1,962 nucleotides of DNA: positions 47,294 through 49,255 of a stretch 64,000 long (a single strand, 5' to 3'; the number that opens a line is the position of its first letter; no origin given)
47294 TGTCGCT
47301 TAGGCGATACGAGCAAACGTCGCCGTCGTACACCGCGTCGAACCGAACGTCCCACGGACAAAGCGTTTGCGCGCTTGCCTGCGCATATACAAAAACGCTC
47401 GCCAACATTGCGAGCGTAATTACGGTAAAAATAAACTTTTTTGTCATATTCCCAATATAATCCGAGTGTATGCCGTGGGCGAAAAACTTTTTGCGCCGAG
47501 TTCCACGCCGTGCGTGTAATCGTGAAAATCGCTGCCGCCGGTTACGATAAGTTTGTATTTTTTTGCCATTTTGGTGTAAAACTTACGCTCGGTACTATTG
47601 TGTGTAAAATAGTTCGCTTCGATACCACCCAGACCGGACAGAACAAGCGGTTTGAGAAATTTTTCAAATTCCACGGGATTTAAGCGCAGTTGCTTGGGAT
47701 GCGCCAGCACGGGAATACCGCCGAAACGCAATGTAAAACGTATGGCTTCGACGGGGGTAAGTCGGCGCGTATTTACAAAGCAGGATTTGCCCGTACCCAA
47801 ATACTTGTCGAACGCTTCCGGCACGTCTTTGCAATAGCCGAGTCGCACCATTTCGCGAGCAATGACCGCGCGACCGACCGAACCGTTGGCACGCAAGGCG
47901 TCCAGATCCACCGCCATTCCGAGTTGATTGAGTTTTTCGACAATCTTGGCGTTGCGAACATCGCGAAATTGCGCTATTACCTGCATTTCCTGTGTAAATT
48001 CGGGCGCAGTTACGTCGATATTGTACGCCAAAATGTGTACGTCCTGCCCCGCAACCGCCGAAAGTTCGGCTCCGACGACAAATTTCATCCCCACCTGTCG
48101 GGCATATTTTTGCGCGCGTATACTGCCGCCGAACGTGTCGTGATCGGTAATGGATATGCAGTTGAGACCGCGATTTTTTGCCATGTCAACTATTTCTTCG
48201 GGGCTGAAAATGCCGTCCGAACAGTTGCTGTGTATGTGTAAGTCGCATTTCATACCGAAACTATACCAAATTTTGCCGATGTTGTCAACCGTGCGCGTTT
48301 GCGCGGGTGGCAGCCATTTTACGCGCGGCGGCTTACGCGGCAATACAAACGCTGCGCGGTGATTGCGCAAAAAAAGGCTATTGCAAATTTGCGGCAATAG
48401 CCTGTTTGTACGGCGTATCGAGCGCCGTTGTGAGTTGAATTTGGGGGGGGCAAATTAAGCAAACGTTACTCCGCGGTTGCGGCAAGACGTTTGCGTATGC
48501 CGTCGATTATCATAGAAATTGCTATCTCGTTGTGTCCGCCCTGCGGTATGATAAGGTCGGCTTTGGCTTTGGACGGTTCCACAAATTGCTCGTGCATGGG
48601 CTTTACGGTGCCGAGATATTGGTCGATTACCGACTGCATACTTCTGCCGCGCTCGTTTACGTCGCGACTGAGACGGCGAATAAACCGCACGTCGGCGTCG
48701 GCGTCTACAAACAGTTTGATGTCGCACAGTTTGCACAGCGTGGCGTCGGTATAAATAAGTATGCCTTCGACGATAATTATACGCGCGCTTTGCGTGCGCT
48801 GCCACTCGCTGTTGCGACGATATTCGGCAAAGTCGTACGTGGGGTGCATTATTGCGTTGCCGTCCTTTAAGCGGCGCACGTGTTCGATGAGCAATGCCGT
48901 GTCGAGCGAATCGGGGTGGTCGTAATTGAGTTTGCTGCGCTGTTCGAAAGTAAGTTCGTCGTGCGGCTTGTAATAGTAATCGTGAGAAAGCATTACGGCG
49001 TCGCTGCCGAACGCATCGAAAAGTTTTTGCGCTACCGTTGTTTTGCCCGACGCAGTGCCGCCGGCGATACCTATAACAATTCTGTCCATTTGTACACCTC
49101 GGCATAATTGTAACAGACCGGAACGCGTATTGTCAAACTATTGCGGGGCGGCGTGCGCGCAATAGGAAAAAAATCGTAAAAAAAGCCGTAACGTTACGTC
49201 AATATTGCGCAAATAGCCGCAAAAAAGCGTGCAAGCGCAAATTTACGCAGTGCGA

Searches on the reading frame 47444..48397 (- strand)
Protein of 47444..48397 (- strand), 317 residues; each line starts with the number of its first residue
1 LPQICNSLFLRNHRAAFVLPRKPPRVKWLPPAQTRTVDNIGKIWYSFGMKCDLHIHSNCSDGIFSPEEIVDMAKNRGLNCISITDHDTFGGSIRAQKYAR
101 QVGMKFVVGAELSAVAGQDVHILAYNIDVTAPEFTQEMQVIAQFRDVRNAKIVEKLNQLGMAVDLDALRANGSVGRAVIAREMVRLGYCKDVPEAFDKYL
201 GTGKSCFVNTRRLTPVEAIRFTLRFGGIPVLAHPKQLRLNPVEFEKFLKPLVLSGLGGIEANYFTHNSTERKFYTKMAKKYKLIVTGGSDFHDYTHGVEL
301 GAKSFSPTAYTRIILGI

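Call 9: search_protein_families(library=pfam, proteins=[window:47444-48397:-])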
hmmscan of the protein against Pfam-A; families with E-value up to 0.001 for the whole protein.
window:47444-48397:- (317 aa): 1 family
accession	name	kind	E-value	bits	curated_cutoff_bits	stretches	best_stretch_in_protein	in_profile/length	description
PF02811.25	PHP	-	6.4e-12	46.5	26.4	1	52-119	1-70/164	PHP domain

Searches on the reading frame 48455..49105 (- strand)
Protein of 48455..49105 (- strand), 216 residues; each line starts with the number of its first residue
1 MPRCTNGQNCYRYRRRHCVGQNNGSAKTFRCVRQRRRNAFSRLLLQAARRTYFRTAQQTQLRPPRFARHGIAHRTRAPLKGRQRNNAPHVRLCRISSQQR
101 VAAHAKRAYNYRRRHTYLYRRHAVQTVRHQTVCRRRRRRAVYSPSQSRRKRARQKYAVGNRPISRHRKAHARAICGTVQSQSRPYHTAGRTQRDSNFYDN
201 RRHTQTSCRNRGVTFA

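Call 9: search_protein_families(library=pfam, proteins=[window:48455-49105:-])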
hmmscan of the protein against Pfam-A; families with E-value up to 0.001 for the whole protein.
window:48455-49105:- (216 aa): 0 families

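Call 44: find_encoding_contigs(protein=window:48466-49089:-, flank=10000, max_places=10)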
Protein window:48466-49089:- (207 aa): 9 contigs read that carry it; 6 places shown.
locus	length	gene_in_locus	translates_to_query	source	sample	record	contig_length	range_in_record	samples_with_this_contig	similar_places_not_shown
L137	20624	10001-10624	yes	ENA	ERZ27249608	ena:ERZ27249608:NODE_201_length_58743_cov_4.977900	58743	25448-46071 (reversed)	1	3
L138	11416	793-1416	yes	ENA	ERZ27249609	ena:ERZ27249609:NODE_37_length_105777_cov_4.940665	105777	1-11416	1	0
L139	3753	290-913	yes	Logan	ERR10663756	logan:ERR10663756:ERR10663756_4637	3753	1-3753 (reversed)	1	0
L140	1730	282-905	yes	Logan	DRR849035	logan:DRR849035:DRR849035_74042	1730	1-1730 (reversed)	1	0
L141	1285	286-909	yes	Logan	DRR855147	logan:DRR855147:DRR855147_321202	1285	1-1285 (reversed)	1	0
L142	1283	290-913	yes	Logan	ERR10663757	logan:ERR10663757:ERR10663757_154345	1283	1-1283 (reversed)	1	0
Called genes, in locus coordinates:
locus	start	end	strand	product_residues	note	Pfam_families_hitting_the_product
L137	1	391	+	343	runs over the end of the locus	PF01628:HrcA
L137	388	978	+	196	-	PF01025:GrpE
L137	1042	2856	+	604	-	PF00012:HSP70, PF06723:MreB_Mbl, PF21523:ParM_N (faint)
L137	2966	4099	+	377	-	PF00226:DnaJ, PF01556:DnaJ_C, PF00684:DnaJ_CXXCXGXG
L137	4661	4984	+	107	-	PF03551:PadR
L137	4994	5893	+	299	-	PF06325:PrmA, PF05175:MTS, PF03602:Cons_hypoth95 (weak), PF08241:Methyltransf_11 (weak), PF08242:Methyltransf_12 (faint), PF13649:Methyltransf_25, PF13847:Methyltransf_31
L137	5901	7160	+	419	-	PF00919:UPF0004, PF04055:Radical_SAM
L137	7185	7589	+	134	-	PF11969:DcpS_C, PF01230:HIT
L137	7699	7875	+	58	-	PF01165:Ribosomal_S21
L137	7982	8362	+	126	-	-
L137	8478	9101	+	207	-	PF27462:RecX_N, PF21982:RecX_HTH1, PF02631:RecX_HTH2, PF21981:RecX_HTH3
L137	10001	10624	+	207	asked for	PF00485:PRK, PF01121:CoaE (faint)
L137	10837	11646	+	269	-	PF02811:PHP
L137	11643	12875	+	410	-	PF04294:VanW, PF07501:G5 (weak)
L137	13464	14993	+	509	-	PF00772:DnaB, PF13481:AAA_25, PF03796:DnaB_C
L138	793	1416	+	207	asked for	PF00485:PRK, PF01121:CoaE (faint)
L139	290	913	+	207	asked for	PF00485:PRK, PF01121:CoaE (faint)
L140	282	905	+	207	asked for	PF00485:PRK, PF01121:CoaE (faint)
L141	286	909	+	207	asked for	PF00485:PRK, PF01121:CoaE (faint)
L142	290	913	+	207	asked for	PF00485:PRK, PF01121:CoaE (faint)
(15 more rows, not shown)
